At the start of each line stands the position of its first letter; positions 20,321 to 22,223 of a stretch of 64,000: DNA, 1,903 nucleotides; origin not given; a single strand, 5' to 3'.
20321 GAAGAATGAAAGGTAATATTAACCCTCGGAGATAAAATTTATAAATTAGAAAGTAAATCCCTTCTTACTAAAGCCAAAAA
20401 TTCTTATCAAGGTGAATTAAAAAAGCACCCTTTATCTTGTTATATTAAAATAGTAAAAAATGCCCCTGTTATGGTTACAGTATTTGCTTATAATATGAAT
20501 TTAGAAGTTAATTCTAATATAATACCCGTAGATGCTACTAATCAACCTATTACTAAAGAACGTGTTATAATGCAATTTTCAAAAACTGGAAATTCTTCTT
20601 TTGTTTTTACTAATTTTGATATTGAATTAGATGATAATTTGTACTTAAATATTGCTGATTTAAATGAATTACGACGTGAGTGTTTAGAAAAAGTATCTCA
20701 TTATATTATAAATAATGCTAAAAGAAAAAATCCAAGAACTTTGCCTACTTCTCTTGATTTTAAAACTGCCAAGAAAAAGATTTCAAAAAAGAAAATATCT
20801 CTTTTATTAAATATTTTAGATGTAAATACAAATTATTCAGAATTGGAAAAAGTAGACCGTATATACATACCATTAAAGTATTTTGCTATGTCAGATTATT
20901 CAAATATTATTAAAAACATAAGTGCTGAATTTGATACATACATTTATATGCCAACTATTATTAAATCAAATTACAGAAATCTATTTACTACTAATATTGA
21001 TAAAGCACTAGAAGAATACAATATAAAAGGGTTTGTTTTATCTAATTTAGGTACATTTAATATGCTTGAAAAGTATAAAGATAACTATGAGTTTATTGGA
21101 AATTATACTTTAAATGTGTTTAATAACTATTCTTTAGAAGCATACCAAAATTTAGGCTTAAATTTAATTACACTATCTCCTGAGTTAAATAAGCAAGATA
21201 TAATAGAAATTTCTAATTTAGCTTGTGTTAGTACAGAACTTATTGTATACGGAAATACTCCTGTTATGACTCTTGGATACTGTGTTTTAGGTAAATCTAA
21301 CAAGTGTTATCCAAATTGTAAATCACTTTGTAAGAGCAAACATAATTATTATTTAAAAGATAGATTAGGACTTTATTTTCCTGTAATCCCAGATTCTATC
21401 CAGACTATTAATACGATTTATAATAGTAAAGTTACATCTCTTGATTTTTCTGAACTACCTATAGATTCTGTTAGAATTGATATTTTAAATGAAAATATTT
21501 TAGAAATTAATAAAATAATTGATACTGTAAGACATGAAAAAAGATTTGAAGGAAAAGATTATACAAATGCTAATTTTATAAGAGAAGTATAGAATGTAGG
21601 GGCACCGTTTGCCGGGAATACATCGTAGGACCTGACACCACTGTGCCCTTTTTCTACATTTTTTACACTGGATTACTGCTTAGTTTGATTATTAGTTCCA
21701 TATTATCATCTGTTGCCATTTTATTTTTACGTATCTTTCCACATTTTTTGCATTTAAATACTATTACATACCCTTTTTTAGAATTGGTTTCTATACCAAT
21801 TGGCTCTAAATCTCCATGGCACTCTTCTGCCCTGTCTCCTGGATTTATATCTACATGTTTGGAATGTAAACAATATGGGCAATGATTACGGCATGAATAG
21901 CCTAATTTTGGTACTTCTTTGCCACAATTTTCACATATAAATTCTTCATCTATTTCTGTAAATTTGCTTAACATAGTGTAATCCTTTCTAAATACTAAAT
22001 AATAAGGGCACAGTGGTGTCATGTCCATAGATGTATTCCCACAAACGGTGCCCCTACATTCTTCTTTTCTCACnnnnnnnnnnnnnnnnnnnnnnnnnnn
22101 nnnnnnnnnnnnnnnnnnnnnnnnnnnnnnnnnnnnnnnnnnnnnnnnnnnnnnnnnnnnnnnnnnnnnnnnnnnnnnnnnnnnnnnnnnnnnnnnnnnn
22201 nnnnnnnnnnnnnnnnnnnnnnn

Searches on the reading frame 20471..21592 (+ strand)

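Call 12: search_protein_families(library=pfam, proteins=[window:20471-21592:+], max_evalue=0.01)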
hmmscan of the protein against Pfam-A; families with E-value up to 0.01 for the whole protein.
window:20471-21592:+ (373 aa): 2 families
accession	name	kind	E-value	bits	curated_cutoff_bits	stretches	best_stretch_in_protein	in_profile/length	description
PF12392.13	DUF3656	-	3.6e-14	53.8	22.1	1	9-77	39-106/109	Collagenase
PF01136.24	Peptidase_U32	-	4.2e-10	39.7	22.4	1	178-303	9-138/233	Peptidase family U32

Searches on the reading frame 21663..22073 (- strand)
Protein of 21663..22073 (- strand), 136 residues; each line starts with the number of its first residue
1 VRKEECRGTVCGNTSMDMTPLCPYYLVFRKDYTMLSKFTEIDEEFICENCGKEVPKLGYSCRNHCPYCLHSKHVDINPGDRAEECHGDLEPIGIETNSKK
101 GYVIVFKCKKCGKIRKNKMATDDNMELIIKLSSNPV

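Call 12: search_protein_families(library=pfam, proteins=[window:21663-22073:-], max_evalue=0.01)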
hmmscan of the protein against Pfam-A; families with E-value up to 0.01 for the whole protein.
window:21663-22073:- (136 aa): 4 families
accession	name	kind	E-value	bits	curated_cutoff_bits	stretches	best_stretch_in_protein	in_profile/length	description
PF12647.12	RNHCP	-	9.8e-32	109.2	24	1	43-128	2-89/90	RNHCP domain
PF14319.11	Zn_Tnp_IS91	-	0.0023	18.3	26.3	0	45-73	39-67/90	Transposase zinc-binding domain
PF07754.17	HVO_2753_ZBP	-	0.004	17.4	33.2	0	44-64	16-36/46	Small zinc finger protein HVO_2753-like, Zn-binding pocket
PF03589.19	Antiterm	-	0.0071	16.9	26.7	0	83-131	8-55/87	Antitermination protein Q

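Call 32: search_protein_families(library=ncbifam, proteins=[window:21663-22073:-], max_evalue=0.01)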
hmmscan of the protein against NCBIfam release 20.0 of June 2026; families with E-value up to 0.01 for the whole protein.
window:21663-22073:- (136 aa): 0 families
